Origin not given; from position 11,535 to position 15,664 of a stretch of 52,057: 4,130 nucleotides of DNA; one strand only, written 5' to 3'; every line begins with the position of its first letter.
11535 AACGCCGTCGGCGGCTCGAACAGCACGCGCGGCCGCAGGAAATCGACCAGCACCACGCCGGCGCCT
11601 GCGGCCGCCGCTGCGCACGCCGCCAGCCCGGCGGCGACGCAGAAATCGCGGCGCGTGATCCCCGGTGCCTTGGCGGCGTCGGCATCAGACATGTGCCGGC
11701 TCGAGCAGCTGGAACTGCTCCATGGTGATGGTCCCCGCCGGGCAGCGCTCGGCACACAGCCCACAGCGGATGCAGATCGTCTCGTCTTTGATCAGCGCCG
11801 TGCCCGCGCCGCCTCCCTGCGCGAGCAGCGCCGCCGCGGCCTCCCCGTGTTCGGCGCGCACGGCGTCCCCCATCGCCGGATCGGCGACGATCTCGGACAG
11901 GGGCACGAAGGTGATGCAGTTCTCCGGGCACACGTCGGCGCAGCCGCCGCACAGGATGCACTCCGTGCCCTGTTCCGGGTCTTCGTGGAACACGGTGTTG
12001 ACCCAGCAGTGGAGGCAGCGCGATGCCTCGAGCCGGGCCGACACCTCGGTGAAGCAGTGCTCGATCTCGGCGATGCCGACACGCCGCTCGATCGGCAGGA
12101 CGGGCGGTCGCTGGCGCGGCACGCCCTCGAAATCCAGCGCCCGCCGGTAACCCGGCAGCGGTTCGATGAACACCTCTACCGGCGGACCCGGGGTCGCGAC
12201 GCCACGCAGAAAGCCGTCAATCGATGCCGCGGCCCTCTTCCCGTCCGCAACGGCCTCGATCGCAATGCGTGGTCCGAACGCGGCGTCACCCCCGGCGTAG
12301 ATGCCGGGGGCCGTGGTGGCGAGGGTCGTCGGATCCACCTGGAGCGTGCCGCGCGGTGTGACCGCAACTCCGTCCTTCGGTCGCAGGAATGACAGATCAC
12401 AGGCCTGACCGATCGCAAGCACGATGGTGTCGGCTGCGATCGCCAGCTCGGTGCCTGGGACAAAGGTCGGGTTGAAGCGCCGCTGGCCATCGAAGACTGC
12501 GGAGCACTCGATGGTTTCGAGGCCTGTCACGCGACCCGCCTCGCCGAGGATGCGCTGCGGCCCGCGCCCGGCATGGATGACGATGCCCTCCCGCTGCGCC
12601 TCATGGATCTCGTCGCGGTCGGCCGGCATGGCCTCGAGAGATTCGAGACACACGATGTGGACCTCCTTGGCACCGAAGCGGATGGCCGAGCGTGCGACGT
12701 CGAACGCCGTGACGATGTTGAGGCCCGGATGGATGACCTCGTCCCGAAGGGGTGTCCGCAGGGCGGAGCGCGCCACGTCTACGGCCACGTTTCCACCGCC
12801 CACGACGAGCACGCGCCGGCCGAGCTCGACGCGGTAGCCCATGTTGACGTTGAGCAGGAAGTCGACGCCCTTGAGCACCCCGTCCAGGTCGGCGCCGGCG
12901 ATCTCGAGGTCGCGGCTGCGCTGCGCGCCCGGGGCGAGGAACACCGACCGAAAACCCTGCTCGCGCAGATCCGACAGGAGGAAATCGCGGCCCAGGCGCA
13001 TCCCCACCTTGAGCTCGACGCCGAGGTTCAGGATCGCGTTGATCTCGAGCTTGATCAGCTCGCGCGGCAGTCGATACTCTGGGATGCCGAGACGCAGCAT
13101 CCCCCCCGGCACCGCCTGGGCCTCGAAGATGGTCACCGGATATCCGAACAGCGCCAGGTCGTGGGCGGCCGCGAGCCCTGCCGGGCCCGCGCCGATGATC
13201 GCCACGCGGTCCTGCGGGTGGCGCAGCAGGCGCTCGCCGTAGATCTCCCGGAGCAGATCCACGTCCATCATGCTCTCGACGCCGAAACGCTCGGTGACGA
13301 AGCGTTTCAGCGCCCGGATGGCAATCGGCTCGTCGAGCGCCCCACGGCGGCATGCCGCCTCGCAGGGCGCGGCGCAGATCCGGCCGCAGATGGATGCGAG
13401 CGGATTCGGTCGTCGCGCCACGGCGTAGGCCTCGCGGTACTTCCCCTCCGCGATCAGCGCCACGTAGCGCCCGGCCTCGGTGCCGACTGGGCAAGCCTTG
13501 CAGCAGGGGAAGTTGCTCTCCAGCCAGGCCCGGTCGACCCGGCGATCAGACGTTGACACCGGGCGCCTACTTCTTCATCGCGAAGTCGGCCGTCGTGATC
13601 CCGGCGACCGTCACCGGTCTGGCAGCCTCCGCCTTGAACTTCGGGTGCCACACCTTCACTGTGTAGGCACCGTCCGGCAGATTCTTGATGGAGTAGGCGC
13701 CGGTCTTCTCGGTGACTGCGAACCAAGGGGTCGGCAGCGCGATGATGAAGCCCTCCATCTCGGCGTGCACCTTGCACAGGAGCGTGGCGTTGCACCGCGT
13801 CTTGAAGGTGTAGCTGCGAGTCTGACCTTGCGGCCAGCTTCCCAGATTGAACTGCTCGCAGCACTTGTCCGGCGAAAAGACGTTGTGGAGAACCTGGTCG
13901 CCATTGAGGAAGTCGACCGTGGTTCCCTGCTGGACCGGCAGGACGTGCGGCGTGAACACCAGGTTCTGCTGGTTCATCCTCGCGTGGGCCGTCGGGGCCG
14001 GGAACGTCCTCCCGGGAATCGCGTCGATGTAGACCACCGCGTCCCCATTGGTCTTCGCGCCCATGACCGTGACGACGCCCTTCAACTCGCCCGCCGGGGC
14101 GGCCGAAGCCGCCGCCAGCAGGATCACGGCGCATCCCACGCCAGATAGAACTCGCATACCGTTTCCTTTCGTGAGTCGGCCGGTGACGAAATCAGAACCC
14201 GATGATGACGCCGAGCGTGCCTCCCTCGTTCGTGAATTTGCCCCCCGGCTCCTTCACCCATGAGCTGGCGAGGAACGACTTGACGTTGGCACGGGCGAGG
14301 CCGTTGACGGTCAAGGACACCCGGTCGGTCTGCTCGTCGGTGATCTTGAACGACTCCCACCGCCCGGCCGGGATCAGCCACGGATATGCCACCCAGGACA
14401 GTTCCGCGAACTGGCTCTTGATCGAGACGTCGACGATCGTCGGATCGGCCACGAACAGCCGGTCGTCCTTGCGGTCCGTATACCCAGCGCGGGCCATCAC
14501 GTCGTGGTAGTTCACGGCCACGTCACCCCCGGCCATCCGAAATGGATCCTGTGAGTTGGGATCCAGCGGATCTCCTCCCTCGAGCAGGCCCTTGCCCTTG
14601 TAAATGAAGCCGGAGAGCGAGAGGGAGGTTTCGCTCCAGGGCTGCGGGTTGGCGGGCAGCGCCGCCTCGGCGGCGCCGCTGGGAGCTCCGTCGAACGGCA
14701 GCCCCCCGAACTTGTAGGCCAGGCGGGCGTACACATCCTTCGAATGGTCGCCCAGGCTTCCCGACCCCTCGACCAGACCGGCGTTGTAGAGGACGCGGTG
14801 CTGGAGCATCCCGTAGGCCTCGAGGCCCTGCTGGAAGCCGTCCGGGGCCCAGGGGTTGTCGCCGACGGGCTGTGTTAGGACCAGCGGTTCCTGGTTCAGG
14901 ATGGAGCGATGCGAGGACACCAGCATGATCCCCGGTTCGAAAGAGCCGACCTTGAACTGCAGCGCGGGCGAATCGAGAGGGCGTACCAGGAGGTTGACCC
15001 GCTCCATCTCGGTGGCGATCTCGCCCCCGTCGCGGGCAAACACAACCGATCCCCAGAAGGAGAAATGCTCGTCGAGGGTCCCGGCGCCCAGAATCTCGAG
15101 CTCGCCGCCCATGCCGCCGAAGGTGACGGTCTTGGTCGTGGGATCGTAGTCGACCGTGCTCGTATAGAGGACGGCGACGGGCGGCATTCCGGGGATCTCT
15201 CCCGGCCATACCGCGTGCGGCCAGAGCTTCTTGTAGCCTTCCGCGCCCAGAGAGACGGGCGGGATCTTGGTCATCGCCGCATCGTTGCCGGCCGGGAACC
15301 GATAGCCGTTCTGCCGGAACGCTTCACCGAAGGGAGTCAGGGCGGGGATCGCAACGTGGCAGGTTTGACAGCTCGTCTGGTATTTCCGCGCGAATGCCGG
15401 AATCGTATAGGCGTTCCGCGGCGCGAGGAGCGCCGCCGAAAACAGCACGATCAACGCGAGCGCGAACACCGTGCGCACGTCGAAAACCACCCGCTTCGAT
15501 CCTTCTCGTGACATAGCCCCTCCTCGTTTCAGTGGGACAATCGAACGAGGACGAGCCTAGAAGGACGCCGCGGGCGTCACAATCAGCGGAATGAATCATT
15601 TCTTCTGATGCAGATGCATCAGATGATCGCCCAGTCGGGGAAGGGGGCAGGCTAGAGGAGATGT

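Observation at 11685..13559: GltD-like NAD(P)H flavoprotein translationally coupled to the Rieske gene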

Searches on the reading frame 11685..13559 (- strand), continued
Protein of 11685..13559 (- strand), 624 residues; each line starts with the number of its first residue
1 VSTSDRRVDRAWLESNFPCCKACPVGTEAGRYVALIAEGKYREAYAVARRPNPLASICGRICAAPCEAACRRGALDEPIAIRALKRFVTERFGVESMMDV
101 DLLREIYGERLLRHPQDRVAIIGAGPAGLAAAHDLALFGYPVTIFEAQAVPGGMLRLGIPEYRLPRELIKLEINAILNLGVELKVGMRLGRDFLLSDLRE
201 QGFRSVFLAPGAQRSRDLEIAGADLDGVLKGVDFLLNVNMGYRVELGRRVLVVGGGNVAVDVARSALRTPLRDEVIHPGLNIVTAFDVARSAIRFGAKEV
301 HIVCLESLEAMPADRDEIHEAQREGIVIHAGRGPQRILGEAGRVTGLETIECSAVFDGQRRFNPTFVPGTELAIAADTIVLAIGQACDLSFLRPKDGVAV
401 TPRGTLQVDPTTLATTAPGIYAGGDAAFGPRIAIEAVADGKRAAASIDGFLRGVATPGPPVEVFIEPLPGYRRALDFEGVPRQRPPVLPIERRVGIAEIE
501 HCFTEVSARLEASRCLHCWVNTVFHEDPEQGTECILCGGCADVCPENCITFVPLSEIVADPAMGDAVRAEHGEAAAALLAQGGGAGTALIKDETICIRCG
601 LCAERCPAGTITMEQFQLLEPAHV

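Call 65: predict_structure(alignment_id=A2)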
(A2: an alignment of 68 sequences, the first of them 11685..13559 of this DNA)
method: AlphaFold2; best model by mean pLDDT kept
length: 624 residues; sequences in the alignment: 68
mean_pLDDT: 88.1   pTM: 0.87
mean pLDDT of the five models: 88.1, 88.0, 87.0, 86.5, 85.7
residues with pLDDT >= 90: 421; 70-90: 143; 50-70: 27; < 50: 33
segments of 3 or more residues with pLDDT < 50: 1-6, 273-296, 622-624
pLDDT, mean of each block of 10 residues (from residue 1): 51 80 92 95 94 94 93 92 96 77 75 93 98 96 97 94 94 93 97 96 98 93 96 93 88 96 90 44 47 58 96 93 96 97 96 92 94 96 94 95 96 97 96 95 96 72 80 84 93 85 96 93 83 89 93 84 79 79 75 89 92 82 44
secondary structure, 60 per line:
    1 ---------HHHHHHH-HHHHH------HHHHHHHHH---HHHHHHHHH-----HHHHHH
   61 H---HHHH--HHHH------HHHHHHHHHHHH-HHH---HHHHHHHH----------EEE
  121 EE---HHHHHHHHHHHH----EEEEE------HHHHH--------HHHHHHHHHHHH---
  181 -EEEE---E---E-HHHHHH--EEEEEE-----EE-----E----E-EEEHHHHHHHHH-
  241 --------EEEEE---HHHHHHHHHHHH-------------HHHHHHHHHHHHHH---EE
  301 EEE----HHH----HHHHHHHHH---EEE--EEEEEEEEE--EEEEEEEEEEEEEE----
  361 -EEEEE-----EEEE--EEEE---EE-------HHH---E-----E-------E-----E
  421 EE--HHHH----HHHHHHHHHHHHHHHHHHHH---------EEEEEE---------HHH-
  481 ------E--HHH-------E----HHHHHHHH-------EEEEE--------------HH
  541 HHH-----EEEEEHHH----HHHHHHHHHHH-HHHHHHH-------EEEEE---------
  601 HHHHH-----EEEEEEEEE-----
elements in order: H10-16 H18-22 H29-37 H41-49 H55-61 H65-68 H71-74 H81-92 H100-107 E118-122 H126-137 E142-146 H153-157 H166-177 E182-185 H195-200 E203-208 E228-230 H231-239 E249-253 H257-268 H282-295 E299-303 H315-323 E327-329 E332-340 E343-356 E362-366 E372-375 E378-381 E420-422 H425-428 H433-452 E462-467 H505-512 E520-524 H539-543 E549-553 H561-571 H573-579 E587-591 H601-605 E611-619

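Call 69: fold_search(model_id=the predicted structure, library=pdb)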
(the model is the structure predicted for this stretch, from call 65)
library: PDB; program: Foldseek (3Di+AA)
matches with E <= 10: 1995; with E <= 0.001: 654
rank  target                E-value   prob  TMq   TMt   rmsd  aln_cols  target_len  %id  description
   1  9bov_A                1.3e-47  1.00  0.67  0.37   8.5       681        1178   34  Structure of electron bifurcating Nfn-ABC complexed with NAD from Caldicellulosiruptor saccharolyticus (released 2025-03-05)
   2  9n5u_A                7.2e-47  1.00  0.68  0.45   7.7       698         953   30  Structure of the Thermococcus sibiricus NfnABC complex (released 2025-05-07)
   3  8oh5_C                5.1e-46  1.00  0.67  0.37   8.1       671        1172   31  Cryo-EM structure of the electron bifurcating transhydrogenase StnABC complex from Sporomusa Ovata (state 2) (released 2023-09-13)
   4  9n5v_A                4.6e-45  1.00  0.68  0.46   7.2       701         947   30  Structure of the NAD(H)-bound Thermococcus sibiricus NfnABC complex (released 2025-05-07)
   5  5jca_L                2.6e-37  1.00  0.61  0.81   2.4       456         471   34  NADP(H) bound NADH-dependent Ferredoxin:NADP Oxidoreductase (NfnI) from Pyrococcus furiosus (released 2017-04-12)
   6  5jfc_L                3.6e-37  1.00  0.60  0.80   2.7       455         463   34  NADH-dependent Ferredoxin:NADP Oxidoreductase (NfnI) from Pyrococcus furiosus (released 2017-04-12)
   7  5vj7_A                6.1e-35  1.00  0.61  0.81   2.8       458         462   34  Ferredoxin NADP Oxidoreductase (Xfn) (released 2017-07-19)
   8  4ylf_B                1.2e-34  1.00  0.61  0.80   3.5       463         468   33  Insights into flavin-based electron bifurcation via the NADH-dependent reduced ferredoxin-NADP oxidoreductase structur (released 2015-07-08)
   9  6s6s_E                6.2e-31  1.00  0.58  0.76   6.5       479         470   26  Structure of Azospirillum brasilense Glutamate Synthase in a4b4 oligomeric state. (released 2019-09-11)
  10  2vdc_G                1.8e-30  1.00  0.58  0.78   8.1       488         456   24  THE 9.5 A RESOLUTION STRUCTURE OF GLUTAMATE SYNTHASE FROM CRYO-ELECTRON MICROSCOPY AND ITS OLIGOMERIZATION BEHAVIOR IN (released 2008-01-15)
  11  1h7w_B                2.1e-30  1.00  0.59  0.37   4.1       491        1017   24  Dihydropyrimidine dehydrogenase (DPD) from pig (released 2001-02-23)
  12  7ljt_D                5.5e-30  1.00  0.59  0.37   3.7       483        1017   24  Porcine Dihydropyrimidine Dehydrogenase (DPD) soaked with 5-Ethynyluracil (5EU), NADPH - 20 minutes (released 2021-04-07)
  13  1gte_B                6.9e-30  1.00  0.58  0.37   5.2       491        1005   24  DIHYDROPYRIMIDINE DEHYDROGENASE (DPD) FROM PIG, BINARY COMPLEX WITH 5-IODOURACIL (released 2002-04-11)
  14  1gte_D                7.7e-30  1.00  0.58  0.36   4.5       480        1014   24  DIHYDROPYRIMIDINE DEHYDROGENASE (DPD) FROM PIG, BINARY COMPLEX WITH 5-IODOURACIL (released 2002-04-11)
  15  7ljt_B                8.1e-30  1.00  0.58  0.36   4.7       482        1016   24  Porcine Dihydropyrimidine Dehydrogenase (DPD) soaked with 5-Ethynyluracil (5EU), NADPH - 20 minutes (released 2021-04-07)
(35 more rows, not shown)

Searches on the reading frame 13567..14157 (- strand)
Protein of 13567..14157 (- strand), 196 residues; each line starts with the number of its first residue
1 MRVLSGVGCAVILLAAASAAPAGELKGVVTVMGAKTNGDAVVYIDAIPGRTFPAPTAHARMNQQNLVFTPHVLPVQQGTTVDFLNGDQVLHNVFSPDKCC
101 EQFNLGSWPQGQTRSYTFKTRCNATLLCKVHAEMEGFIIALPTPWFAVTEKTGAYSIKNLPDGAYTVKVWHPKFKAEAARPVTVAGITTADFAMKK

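Call 9: search_protein_families(library=pfam, proteins=[window:13567-14157:-], max_evalue=0.01)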
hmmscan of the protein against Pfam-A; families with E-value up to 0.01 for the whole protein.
window:13567-14157:- (196 aa): 4 families
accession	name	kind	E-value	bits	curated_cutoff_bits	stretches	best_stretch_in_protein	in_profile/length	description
PF13620.12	CarboxypepD_reg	-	8.7e-08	32.9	32.3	1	146-194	31-81/82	Carboxypeptidase regulatory-like domain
PF00127.26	Copper-bind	-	0.0001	23.1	21.2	1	60-138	6-96/99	Copper binding proteins, plastocyanin/azurin family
PF14686.12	fn3_3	-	0.0013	18.9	24.4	1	148-189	30-73/75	Polysaccharide lyase family 4, domain II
PF13715.12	CarbopepD_reg_2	-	0.002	18.6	32.2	1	147-187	28-67/88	CarboxypepD_reg-like domain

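Call 19: search_protein_families(library=ncbifam, proteins=[window:13567-14157:-], max_evalue=0.01)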
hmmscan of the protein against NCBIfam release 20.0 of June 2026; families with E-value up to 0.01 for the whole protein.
window:13567-14157:- (196 aa): 2 families
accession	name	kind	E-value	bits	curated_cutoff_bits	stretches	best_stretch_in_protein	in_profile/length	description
TIGR03102.1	halo_cynanin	subfamily_domain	0.00044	20.3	93.8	1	60-134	31-108/115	halocyanin domain-containing protein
TIGR02656.1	cyanin_plasto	equivalog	0.0043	17.5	87.85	0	63-97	9-44/99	plastocyanin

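Call 93: search_solved_structures(query=window:13567-14157:-, max_evalue=1)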
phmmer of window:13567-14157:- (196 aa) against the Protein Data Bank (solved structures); distinct sequences matched with E-value up to 1: 9.
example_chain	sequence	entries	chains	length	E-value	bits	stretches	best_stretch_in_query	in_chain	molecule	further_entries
9cck_A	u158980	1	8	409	0.0016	21.1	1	68-138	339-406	Copper-containing nitrite reductase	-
1bxu_A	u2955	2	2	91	0.045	16.4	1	65-132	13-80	PLASTOCYANIN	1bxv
7zqe_M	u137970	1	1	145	0.21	14.3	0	56-97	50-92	Plastocyanin, chloroplastic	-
5fc9_A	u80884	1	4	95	0.21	14.2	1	68-133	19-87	Blue (Type 1) copper domain protein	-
4wi0_B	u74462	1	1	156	0.34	13.5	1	136-180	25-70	Cellulosomal scaffoldin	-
2gim_A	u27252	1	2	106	0.38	13.4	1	64-94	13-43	Plastocyanin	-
4u3s_B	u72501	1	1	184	0.38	13.4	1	136-180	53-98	Cellulosomal scaffoldin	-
1fa4_A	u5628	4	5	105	0.39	13.4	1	64-94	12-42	PLASTOCYANIN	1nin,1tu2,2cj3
2plt_A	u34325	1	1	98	0.91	12.1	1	65-98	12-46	PLASTOCYANIN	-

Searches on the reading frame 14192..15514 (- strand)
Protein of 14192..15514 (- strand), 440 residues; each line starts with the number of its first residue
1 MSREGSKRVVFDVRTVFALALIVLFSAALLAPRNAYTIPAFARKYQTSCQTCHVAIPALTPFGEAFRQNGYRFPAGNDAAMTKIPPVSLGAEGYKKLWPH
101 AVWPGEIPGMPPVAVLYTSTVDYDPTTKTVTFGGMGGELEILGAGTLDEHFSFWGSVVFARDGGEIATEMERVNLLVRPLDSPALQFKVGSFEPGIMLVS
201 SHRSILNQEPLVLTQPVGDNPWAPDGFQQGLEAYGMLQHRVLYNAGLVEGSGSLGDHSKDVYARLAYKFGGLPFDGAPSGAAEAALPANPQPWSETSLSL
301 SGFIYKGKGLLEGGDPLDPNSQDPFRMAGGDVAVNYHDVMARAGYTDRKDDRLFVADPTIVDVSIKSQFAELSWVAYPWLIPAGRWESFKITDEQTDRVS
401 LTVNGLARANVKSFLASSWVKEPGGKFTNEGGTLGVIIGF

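Call 9: search_protein_families(library=pfam, proteins=[window:14192-15514:-], max_evalue=0.01)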
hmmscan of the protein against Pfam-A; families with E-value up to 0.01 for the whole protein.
window:14192-15514:- (440 aa): 0 families

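Call 19: search_protein_families(library=ncbifam, proteins=[window:14192-15514:-], max_evalue=0.01)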
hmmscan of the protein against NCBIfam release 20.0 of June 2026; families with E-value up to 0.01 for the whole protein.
window:14192-15514:- (440 aa): 0 families

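Call 77: find_homologous_proteins(query=window:14192-15514:-, max_evalue=0.00001)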
Query window:14192-15514:- (440 aa): 938 proteins with E <= 0.00001 among 8000 candidates; the best 120 are listed.
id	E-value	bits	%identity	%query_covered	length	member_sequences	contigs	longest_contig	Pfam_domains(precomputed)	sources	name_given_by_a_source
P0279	0.0e+0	1009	100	100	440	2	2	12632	-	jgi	jgi:hypothetical protein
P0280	5.2e-267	904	89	98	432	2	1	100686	-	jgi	jgi:hypothetical protein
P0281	3.5e-256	868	85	100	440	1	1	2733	-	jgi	jgi:hypothetical protein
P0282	6.2e-255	864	83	100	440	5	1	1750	-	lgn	-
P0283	6.0e-253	858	83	100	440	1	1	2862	-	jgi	jgi:hypothetical protein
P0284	1.5e-250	850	82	100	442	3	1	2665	-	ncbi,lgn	-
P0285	6.7e-250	848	81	100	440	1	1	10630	-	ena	-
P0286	3.9e-249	845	82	100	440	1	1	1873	-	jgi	jgi:hypothetical protein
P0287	3.8e-247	839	82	100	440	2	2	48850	-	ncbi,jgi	jgi:hypothetical protein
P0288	1.3e-246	837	83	100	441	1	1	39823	-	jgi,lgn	jgi:hypothetical protein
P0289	7.4e-246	834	81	100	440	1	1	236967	-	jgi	-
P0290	4.5e-244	828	80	100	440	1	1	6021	-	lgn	-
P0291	1.6e-243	827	81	100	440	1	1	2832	-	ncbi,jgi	-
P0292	1.1e-240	817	79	100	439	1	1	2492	-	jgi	jgi:hypothetical protein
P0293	4.7e-238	809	78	100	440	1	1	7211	-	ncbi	-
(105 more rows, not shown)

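Call 87: predict_structure(alignment_id=A4)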
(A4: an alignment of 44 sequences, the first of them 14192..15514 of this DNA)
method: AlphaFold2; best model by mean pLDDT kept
length: 440 residues; sequences in the alignment: 44
mean_pLDDT: 79.4   pTM: 0.78
mean pLDDT of the five models: 79.4, 78.0, 77.9, 74.7, 72.2
residues with pLDDT >= 90: 176; 70-90: 159; 50-70: 42; < 50: 63
segments of 3 or more residues with pLDDT < 50: 1-9, 31-44, 76-110
pLDDT, mean of each block of 10 residues (from residue 1): 41 78 70 36 51 80 80 53 37 43 36 79 94 88 74 85 81 87 90 90 87 90 89 92 94 70 96 75 51 86 95 84 94 95 97 85 94 91 97 95 84 94 96 89
secondary structure, 60 per line:
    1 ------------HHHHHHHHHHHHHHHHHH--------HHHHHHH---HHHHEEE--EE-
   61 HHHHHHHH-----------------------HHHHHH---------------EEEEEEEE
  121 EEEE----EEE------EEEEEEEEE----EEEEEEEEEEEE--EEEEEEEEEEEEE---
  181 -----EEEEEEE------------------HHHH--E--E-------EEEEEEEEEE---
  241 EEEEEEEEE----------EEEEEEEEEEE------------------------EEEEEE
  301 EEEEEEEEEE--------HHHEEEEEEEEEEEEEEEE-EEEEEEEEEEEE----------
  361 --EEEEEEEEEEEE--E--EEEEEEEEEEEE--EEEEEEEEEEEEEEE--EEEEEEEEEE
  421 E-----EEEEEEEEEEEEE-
elements in order: H13-30 H39-45 H49-52 E53-55 H61-68 H92-97 E113-124 E129-131 E138-146 E151-162 E165-177 E186-192 H211-214 E228-237 E241-249 E260-270 E295-310 E322-337 E339-350 E363-374 E380-391 E394-408 E411-421 E427-439

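Call 91: fold_search(model_id=the predicted structure, library=pdb)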
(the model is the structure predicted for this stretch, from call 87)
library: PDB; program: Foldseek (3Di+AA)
matches with E <= 10: 874; with E <= 0.001: 221
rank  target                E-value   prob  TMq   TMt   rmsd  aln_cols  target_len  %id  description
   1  6ehc_A                4.6e-10  1.00  0.50  0.69   5.0       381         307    7  OmpUdeltaN (N-terminus deletion mutant of OmpU), outer membrane protein of Vibrio cholerae (released 2018-04-25)
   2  6ehe                  5.2e-10  1.00  0.47  0.64   6.2       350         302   11  OmpTdeltaL8 (loop L8 deletion mutant of OmpT), an outer membrane protein of Vibrio cholerae (released 2018-04-25)
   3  1e54_A                8.0e-10  1.00  0.51  0.66   5.8       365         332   12  Anion-selective porin from Comamonas acidovorans (released 2001-07-12)
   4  8jto                  1.0e-09  1.00  0.46  0.57   6.6       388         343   10  Outer membrane porin of Burkholderia pseudomallei (BpsOmp38) in complex with ceftazidime (released 2024-06-26)
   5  5oyk                  1.1e-09  1.00  0.47  0.62   6.6       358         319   10  Outer-membrane expressed OmpT of Vibrio cholerae (released 2018-04-25)
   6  6ehd                  1.3e-09  1.00  0.41  0.54   7.8       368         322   12  OmpT (in-vitro folded), an outer membrane protein of Vibrio cholerae (released 2018-04-25)
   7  3wi5                  2.2e-09  1.00  0.45  0.61   7.5       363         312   12  Crystal structure of the Loop 7 mutant PorB from Neisseria meningitidis serogroup B (released 2014-01-01)
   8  6ehb_B                2.8e-09  1.00  0.51  0.69   5.2       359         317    8  OmpU, an outer membrane protein, of Vibrio cholerae (released 2018-04-25)
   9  6ehb_C                8.1e-09  1.00  0.49  0.65   4.9       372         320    8  OmpU, an outer membrane protein, of Vibrio cholerae (released 2018-04-25)
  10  6ehf                  8.1e-09  1.00  0.45  0.60   6.8       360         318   11  OmpT (in-vitro folded), an outer membrane protein Vibrio cholerae (trimer form) (released 2018-04-25)
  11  2o4v_A                8.5e-09  1.00  0.53  0.56   5.4       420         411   12  An arginine ladder in OprP mediates phosphate specific transfer across the outer membrane (released 2006-12-26)
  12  5mdo_A                8.5e-09  1.00  0.49  0.61   6.0       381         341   10  Crystal structure of in vitro folded Chitoporin VhChip from Vibrio harveyi (crystal form I) (released 2017-12-20)
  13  8byt_A                1.2e-08  1.00  0.45  0.62   6.4       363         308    9  Outer membrane attachment porin OmpM1 from Veillonella parvula, C3 symmetry (released 2023-11-08)
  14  8bym_A                1.3e-08  1.00  0.46  0.61   6.0       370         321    9  Outer membrane attachment porin OmpM1 from Veillonella parvula (released 2023-11-08)
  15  5onu_A                1.3e-08  1.00  0.43  0.58  17.4       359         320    8  Trimeric OmpU structure (released 2018-01-03)
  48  4rjw                  2.1e-07  1.00  0.50  0.51   7.4       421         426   12  Crystal structure of Pseudomonas aeruginosa OprO (released 2015-10-21)
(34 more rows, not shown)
